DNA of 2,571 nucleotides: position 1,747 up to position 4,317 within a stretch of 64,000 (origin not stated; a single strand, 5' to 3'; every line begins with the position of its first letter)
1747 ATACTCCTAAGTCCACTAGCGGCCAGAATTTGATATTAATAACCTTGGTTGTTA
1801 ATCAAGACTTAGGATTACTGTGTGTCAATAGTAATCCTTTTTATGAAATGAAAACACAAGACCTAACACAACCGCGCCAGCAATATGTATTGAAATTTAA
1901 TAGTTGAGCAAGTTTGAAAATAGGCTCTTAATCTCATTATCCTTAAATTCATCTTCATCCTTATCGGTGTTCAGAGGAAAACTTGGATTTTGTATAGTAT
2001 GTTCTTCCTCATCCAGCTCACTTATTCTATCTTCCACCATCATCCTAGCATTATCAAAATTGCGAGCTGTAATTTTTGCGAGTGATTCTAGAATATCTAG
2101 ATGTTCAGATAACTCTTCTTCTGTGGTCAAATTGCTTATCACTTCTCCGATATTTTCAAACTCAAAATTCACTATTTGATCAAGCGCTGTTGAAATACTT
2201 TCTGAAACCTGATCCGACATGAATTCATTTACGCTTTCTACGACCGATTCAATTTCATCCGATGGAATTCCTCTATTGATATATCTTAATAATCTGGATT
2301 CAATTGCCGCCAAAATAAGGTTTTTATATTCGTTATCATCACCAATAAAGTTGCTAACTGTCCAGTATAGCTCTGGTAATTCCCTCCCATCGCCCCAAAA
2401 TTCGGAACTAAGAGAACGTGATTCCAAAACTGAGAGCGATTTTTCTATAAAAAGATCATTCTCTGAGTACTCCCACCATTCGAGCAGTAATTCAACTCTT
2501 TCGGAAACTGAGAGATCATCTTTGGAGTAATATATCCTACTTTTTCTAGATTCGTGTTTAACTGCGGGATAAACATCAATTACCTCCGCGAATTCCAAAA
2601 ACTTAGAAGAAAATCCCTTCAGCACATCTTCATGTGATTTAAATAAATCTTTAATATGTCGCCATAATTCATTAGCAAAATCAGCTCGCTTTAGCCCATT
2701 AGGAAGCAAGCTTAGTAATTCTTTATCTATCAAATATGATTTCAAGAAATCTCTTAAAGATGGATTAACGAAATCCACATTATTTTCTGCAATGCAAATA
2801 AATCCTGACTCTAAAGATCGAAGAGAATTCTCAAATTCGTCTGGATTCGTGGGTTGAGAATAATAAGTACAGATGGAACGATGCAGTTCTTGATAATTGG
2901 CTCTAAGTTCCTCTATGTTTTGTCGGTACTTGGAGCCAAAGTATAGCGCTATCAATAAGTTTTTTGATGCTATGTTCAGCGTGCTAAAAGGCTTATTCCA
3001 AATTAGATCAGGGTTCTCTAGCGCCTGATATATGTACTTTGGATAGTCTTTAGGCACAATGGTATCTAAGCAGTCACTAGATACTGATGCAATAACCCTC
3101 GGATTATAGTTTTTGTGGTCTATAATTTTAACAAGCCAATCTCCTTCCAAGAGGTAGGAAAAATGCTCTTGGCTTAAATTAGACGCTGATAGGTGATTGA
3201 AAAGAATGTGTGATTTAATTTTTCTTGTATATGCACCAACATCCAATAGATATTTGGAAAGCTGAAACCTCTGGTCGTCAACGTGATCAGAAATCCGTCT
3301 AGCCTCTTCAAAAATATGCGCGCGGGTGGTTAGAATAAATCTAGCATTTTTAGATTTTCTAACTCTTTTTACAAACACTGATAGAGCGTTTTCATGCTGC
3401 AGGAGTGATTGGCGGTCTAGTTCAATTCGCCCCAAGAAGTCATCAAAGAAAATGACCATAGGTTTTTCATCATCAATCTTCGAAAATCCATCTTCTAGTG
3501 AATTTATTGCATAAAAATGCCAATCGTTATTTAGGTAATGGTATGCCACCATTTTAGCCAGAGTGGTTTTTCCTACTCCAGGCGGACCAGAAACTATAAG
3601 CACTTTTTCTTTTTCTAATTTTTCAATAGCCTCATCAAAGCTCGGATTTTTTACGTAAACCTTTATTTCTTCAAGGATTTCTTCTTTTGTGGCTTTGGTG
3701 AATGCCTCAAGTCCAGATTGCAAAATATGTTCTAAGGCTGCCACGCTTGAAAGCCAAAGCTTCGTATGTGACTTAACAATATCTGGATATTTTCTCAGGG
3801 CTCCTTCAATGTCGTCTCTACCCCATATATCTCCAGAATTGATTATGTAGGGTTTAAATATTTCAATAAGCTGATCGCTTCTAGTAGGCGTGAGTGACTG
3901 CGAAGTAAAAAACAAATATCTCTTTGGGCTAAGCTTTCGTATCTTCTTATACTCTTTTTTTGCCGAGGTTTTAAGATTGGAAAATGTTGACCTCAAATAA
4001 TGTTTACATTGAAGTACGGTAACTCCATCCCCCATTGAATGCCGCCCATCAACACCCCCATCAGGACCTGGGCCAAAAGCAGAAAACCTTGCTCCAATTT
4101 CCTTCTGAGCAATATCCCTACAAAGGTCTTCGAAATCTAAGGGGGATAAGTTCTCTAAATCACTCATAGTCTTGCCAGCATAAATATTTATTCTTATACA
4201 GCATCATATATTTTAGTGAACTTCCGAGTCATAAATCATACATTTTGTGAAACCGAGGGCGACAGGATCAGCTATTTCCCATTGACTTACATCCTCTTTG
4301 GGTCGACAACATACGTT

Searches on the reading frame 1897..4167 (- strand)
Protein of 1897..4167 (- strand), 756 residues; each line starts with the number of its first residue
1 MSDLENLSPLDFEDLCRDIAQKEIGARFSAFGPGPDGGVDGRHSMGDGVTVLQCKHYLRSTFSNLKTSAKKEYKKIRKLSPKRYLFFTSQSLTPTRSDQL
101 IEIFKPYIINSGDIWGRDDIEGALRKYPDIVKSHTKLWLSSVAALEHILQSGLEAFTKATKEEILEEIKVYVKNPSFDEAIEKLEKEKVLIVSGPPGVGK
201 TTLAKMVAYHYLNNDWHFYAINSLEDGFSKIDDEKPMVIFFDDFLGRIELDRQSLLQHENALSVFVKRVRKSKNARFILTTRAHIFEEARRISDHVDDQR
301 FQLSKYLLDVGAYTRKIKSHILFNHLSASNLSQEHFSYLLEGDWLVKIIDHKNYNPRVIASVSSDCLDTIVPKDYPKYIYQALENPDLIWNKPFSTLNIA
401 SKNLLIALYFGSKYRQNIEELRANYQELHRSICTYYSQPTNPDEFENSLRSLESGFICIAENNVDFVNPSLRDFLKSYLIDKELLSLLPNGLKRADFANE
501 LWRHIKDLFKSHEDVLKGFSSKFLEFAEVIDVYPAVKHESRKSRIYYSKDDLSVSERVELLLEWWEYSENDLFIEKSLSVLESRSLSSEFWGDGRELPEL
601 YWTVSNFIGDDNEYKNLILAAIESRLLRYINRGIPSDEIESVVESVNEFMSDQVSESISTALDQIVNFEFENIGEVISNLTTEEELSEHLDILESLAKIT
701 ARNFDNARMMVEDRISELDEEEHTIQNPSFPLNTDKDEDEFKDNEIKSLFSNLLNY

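Call 71: search_protein_families(library=pfam, proteins=[window:1897-4167:-], max_evalue=0.00001)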
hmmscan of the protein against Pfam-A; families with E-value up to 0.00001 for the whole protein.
window:1897-4167:- (756 aa): 3 families
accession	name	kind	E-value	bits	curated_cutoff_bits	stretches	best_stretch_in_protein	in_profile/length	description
PF20720.3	nSTAND3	-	1.8e-48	164.6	27.2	1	171-327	1-154/155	Novel STAND NTPase 3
PF00004.35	AAA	-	3.1e-06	28.1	21.2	0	191-282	2-109/131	ATPase family associated with various cellular activities (AAA)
PF25199.1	nSTAND_NTPase5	-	7.5e-06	26.3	34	0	182-245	36-106/145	Novel STAND NTPase 5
